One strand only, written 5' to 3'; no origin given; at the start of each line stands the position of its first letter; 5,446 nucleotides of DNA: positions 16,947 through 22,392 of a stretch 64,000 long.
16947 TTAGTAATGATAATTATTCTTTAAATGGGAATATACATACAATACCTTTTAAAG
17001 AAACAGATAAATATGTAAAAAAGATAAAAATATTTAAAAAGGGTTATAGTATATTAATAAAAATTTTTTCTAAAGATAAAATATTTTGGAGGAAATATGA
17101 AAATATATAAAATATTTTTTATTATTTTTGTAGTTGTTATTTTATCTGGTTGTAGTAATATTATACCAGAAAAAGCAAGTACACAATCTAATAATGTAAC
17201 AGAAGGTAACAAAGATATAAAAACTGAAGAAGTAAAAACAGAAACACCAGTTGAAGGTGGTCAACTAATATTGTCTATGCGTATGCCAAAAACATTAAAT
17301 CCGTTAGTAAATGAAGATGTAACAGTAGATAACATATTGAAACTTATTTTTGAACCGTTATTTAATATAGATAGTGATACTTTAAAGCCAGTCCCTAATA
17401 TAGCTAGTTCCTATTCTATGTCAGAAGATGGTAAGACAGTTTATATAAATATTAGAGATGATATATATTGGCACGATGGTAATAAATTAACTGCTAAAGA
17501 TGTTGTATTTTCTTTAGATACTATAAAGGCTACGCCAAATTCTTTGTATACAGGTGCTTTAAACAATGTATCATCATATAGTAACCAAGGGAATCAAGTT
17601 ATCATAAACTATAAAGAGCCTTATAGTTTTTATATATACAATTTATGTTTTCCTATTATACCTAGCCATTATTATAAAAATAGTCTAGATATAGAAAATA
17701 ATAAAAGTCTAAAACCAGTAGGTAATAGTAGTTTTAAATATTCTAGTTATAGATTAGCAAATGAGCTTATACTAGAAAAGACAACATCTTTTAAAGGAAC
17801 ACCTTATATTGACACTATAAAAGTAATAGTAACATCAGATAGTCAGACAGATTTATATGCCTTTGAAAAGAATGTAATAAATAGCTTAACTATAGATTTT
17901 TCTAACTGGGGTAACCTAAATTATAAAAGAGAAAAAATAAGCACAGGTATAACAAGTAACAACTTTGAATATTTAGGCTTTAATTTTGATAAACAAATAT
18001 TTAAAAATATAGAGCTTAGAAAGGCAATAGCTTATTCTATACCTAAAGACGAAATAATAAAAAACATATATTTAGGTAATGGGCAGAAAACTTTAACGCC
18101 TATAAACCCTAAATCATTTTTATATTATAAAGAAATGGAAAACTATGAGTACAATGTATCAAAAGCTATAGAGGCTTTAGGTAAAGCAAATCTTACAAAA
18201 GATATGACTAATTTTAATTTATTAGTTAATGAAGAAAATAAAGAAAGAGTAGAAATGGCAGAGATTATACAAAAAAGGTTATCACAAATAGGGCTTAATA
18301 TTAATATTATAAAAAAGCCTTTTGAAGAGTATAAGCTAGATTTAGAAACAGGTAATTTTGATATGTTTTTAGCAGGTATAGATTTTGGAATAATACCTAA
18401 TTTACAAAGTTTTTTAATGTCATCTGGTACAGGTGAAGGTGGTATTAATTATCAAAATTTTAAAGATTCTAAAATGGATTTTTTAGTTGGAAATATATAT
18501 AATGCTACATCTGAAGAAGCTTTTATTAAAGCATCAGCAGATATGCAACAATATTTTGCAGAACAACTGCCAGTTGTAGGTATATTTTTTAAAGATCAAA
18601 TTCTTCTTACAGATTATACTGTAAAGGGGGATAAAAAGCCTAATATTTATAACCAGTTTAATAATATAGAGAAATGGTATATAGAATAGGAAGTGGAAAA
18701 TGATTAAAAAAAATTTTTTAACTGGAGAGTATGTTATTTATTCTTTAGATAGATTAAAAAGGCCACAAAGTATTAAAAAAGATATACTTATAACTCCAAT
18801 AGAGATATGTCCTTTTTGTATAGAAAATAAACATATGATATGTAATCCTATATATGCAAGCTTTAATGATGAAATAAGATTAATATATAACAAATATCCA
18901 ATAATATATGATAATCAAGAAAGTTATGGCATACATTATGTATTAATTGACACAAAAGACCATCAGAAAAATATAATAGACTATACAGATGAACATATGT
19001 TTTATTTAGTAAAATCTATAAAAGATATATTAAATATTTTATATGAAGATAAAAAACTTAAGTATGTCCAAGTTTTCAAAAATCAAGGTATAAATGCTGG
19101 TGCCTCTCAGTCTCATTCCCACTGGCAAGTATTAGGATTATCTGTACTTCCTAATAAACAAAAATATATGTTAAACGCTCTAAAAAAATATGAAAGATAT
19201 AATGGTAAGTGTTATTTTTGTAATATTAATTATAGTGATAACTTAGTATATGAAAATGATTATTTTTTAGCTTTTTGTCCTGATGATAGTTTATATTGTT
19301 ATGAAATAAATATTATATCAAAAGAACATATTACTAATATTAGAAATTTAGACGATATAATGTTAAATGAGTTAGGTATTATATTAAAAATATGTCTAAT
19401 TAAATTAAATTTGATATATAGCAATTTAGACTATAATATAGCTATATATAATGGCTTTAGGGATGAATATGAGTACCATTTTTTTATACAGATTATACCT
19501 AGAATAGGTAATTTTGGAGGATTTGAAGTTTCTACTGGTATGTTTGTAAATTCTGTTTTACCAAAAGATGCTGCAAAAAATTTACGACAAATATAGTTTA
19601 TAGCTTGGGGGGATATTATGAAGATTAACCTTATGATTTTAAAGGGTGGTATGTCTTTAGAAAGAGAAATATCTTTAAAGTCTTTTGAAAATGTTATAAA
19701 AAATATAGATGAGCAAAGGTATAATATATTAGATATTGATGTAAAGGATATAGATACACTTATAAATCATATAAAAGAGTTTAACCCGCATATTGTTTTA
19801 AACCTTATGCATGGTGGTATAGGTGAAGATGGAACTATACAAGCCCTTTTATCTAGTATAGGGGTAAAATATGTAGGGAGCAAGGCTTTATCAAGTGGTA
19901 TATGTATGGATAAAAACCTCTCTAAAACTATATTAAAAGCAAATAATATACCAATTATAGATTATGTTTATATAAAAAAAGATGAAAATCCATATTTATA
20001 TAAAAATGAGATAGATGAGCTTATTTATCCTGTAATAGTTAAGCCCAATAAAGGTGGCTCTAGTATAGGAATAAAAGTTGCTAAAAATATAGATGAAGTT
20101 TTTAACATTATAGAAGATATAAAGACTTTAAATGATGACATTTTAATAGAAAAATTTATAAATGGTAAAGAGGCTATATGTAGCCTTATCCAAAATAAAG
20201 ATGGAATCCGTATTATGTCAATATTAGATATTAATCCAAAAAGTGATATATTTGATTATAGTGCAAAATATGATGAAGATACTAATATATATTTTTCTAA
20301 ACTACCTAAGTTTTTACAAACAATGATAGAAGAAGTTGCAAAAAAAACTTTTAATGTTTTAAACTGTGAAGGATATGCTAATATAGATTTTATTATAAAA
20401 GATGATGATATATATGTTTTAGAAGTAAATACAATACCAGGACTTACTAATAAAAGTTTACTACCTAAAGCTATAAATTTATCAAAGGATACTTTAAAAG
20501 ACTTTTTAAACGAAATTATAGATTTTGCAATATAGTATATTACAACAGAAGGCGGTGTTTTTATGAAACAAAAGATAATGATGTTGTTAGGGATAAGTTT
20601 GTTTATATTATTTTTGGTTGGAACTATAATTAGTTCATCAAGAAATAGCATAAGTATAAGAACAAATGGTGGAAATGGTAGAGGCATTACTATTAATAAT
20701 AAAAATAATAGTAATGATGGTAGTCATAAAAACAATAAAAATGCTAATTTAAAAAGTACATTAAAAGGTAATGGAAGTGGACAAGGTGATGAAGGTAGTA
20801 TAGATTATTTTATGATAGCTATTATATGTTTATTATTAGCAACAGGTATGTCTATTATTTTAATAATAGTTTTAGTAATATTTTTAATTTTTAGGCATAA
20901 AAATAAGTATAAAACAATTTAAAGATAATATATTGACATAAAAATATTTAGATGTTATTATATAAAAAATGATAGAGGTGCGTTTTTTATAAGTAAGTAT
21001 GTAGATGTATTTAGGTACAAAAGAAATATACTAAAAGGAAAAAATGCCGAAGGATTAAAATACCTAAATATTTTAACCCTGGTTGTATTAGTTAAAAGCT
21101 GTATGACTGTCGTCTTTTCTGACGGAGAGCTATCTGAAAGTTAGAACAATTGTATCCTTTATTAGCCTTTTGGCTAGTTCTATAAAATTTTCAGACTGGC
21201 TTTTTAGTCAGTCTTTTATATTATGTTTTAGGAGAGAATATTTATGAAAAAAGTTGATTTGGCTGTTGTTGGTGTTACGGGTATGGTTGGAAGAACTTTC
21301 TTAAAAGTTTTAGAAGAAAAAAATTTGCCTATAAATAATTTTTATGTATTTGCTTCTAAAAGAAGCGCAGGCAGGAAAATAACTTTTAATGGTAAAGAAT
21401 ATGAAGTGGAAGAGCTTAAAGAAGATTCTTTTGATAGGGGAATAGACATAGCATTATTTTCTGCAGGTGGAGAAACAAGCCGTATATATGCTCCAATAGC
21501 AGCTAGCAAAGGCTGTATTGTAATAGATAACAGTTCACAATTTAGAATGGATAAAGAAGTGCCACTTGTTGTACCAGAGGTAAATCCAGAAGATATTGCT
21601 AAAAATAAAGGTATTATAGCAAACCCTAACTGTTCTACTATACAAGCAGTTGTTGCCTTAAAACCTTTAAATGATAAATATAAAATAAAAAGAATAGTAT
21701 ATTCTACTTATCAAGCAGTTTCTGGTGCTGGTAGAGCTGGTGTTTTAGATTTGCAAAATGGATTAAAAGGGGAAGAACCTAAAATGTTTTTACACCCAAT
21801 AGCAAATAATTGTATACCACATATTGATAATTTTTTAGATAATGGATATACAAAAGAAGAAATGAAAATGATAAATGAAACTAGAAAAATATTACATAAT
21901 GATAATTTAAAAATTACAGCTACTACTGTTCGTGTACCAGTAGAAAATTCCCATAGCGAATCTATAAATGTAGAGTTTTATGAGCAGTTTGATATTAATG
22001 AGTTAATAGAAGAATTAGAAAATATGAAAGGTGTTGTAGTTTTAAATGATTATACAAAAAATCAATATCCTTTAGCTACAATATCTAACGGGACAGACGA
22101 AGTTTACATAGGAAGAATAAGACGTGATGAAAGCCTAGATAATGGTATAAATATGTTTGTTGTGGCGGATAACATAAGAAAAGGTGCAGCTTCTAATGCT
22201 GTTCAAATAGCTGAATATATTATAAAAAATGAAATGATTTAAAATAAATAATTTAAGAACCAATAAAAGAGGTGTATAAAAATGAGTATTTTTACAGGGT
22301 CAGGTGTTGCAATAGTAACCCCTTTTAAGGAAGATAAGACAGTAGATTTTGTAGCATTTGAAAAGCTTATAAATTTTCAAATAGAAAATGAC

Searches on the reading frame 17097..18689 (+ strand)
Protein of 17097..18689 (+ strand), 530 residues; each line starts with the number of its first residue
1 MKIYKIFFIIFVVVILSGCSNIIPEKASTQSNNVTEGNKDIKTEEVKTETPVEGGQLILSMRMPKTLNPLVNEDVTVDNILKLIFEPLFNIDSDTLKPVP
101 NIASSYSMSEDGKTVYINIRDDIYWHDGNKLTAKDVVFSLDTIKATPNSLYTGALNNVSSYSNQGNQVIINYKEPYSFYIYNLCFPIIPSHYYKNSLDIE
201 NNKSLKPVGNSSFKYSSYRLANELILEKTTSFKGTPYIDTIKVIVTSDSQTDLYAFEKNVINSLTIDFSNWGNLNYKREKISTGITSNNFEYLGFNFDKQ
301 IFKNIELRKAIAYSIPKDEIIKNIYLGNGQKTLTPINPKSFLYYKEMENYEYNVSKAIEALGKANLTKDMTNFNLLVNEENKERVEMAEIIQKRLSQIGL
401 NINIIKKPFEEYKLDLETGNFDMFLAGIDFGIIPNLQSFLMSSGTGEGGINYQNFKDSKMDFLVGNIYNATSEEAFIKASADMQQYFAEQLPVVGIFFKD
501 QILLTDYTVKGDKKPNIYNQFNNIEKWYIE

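Call 92: search_protein_families(library=pfam, proteins=[window:17097-18689:+], max_evalue=0.00001)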
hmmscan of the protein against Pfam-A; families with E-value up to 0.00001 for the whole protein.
window:17097-18689:+ (530 aa): 1 family
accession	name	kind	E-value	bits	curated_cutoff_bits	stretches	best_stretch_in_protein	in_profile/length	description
PF00496.27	SBP_bac_5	-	2.7e-65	221.3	32.4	1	97-443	1-361/368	Bacterial extracellular solute-binding proteins, family 5 Middle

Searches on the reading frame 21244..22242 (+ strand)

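Call 92: search_protein_families(library=pfam, proteins=[window:21244-22242:+], max_evalue=0.00001)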
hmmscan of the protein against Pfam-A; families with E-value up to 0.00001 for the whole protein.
window:21244-22242:+ (332 aa): 2 families
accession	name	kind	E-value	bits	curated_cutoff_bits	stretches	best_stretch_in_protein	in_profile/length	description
PF02774.23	Semialdhyde_dhC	-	7.1e-48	163.6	26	1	139-313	1-184/184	Semialdehyde dehydrogenase, dimerisation domain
PF01118.30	Semialdhyde_dh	-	1.5e-35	122.6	26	1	6-120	2-120/121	Semialdehyde dehydrogenase, NAD binding domain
